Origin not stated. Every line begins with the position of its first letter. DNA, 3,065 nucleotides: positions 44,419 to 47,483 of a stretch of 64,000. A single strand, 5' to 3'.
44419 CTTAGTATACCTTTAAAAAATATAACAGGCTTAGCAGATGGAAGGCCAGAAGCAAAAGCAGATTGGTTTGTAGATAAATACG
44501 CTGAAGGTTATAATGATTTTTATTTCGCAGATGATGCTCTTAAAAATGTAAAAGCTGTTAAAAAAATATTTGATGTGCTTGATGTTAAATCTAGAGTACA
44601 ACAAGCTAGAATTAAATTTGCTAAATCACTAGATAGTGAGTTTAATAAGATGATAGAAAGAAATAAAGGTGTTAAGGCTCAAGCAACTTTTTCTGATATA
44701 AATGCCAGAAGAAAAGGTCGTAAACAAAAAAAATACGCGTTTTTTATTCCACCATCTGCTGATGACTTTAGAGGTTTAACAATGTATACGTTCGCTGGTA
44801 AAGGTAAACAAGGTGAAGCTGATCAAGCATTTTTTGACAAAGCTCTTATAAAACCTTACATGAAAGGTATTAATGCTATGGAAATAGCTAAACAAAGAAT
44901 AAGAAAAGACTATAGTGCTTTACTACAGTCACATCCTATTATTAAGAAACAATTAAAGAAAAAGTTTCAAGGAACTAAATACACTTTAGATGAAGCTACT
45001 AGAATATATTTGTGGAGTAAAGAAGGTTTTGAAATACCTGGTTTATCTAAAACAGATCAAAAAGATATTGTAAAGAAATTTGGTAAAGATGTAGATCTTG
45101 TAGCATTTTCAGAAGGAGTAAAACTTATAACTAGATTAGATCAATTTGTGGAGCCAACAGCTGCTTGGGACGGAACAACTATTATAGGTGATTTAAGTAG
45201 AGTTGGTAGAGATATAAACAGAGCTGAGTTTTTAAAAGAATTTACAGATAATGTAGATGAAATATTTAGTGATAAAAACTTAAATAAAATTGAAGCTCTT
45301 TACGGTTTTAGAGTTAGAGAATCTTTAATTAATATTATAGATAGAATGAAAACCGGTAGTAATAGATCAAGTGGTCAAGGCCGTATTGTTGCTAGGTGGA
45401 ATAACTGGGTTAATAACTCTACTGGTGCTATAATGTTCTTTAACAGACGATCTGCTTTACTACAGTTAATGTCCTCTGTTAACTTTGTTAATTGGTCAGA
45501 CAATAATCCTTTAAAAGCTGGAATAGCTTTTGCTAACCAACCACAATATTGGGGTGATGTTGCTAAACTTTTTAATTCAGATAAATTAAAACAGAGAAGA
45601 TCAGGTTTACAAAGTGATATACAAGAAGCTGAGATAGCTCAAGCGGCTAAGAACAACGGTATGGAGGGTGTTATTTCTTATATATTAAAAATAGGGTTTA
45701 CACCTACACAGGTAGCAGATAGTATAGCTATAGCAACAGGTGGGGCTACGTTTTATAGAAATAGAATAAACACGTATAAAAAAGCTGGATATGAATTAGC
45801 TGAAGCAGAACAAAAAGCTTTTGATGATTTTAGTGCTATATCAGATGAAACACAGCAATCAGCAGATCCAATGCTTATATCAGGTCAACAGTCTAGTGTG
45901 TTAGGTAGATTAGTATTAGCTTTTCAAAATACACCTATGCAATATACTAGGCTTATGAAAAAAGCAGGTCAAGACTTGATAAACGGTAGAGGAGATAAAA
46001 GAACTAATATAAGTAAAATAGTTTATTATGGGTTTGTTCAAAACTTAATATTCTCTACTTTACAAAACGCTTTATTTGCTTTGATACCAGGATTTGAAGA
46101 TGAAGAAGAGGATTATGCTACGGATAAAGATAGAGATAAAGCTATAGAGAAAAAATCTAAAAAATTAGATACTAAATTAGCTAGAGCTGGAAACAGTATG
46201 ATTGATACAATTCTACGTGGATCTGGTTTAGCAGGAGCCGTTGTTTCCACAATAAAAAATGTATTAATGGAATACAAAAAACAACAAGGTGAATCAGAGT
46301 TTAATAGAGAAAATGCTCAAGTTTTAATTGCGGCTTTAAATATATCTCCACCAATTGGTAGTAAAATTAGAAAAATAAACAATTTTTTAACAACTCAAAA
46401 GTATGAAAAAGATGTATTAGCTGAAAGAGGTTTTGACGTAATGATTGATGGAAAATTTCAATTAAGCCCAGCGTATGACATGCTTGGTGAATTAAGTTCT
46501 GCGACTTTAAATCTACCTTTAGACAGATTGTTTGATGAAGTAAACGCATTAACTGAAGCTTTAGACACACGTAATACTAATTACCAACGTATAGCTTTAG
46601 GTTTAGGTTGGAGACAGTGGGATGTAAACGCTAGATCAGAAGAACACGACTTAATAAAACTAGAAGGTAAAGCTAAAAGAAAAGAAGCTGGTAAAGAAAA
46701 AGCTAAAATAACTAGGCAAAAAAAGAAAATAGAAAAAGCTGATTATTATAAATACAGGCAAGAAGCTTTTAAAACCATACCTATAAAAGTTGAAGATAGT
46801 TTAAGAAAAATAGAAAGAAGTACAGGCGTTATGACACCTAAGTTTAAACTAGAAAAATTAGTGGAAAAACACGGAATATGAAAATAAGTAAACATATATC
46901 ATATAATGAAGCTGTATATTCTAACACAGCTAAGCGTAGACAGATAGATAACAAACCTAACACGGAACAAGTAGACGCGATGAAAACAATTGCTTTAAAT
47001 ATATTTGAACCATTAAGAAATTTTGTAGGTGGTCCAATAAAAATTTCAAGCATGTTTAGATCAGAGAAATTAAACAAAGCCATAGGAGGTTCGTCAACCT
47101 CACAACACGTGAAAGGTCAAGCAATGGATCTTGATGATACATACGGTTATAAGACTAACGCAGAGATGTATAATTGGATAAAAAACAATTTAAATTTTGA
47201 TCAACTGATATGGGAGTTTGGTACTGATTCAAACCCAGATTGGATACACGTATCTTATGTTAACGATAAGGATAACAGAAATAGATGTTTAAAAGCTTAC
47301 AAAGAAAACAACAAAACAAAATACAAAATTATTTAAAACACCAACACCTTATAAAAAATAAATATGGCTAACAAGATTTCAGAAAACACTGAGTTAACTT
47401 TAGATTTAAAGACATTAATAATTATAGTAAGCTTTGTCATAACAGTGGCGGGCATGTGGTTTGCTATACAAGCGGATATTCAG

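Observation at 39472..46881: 2469-aa virion-module giant protein with a zincin HExxH motif and a complete HAD-phosphatase motif set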

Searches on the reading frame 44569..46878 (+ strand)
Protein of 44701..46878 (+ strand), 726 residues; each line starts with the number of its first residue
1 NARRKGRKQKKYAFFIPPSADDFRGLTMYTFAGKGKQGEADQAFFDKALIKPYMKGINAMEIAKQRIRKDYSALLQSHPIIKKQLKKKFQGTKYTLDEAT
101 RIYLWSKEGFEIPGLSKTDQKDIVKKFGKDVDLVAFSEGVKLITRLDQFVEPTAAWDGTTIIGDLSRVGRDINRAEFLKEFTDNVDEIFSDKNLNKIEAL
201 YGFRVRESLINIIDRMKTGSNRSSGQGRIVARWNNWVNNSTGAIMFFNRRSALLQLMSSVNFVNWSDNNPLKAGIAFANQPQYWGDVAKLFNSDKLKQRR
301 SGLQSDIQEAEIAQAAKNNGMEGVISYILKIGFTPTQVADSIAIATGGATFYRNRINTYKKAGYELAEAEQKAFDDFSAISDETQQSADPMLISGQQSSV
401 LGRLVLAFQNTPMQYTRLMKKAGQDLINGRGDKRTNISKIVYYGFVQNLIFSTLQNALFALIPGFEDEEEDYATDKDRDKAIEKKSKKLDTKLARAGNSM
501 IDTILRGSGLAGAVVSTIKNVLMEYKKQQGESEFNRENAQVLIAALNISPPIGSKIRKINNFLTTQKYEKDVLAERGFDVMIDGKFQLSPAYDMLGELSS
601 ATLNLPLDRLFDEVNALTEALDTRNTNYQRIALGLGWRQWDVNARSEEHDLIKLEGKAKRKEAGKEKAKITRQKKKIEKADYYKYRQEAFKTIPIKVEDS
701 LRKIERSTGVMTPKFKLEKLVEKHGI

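Call 7: search_protein_families(library=pfam, proteins=[window:44701-46878:+], max_evalue=10)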
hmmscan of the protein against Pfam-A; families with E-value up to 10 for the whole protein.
window:44701-46878:+ (726 aa): 2 families
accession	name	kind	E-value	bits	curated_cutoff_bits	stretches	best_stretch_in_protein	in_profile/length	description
PF08579.17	RPM2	-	0.0054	17.6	27.6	1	171-212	18-59/119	Mitochondrial ribonuclease P subunit (RPM2)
PF02821.22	Staphylokinase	-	0.21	12.5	25.1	0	286-327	45-86/131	Staphylokinase/Streptokinase family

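Call 54: search_protein_representatives(protein=window:44569-46731:+)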
Query: 721 residues. Proteins with E-value up to 0.001 (for the whole library): 2321; up to 1e-10: 1889; up to 1e-30: 1517. The best 150 are listed.
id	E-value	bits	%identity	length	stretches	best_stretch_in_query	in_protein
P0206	0.0e+00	1219.7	75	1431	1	1-720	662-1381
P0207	0.0e+00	1162.0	71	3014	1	2-718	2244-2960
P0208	0.0e+00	1161.0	72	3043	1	1-720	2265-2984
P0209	0.0e+00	1113.8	69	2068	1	1-720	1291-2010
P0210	1.3e-287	972.1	62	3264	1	2-718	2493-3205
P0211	8.7e-276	933.0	61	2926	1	2-720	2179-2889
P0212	1.0e-273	926.2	61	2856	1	2-718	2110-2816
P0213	2.5e-273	924.9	62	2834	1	2-719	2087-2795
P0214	1.1e-269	912.8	60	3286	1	2-717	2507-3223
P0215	2.5e-267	905.1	58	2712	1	3-720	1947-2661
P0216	1.4e-266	902.6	59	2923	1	4-720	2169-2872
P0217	1.5e-266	902.5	59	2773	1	3-719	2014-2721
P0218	1.8e-265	898.9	59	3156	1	2-719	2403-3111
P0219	2.1e-265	898.7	57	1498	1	1-716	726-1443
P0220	4.9e-265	897.5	59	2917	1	3-721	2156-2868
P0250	3.1e-238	808.9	56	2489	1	3-720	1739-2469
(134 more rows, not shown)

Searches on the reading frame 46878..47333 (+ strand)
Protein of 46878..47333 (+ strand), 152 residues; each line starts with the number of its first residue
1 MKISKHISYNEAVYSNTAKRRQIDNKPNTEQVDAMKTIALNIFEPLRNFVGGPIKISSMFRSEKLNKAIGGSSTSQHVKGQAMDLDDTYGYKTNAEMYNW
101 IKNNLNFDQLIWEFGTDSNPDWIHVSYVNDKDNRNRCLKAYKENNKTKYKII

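Call 3: search_protein_families(library=pfam, proteins=[window:46878-47333:+], max_evalue=0.1)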
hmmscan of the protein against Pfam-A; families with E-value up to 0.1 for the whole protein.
window:46878-47333:+ (152 aa): 1 family
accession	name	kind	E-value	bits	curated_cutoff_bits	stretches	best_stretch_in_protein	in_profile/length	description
PF08291.16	Peptidase_M15_3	-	8.4e-17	61.7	23.2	1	6-125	2-107/108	Peptidase M15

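Call 4: search_protein_families(library=phrogs, proteins=[window:46878-47333:+], max_evalue=0.01)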
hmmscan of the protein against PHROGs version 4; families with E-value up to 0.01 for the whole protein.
window:46878-47333:+ (152 aa): 4 families
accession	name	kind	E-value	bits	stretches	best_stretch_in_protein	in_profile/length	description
phrog_894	-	lysis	1.9e-32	113.7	1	1-150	44-185/389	endolysin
phrog_17373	-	other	6.6e-07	30.2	1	35-86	37-88/224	peptidase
phrog_28234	-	lysis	1e-05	25.8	1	2-82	243-318/372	endolysin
phrog_1200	-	lysis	0.0044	17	1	51-145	611-697/874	endolysin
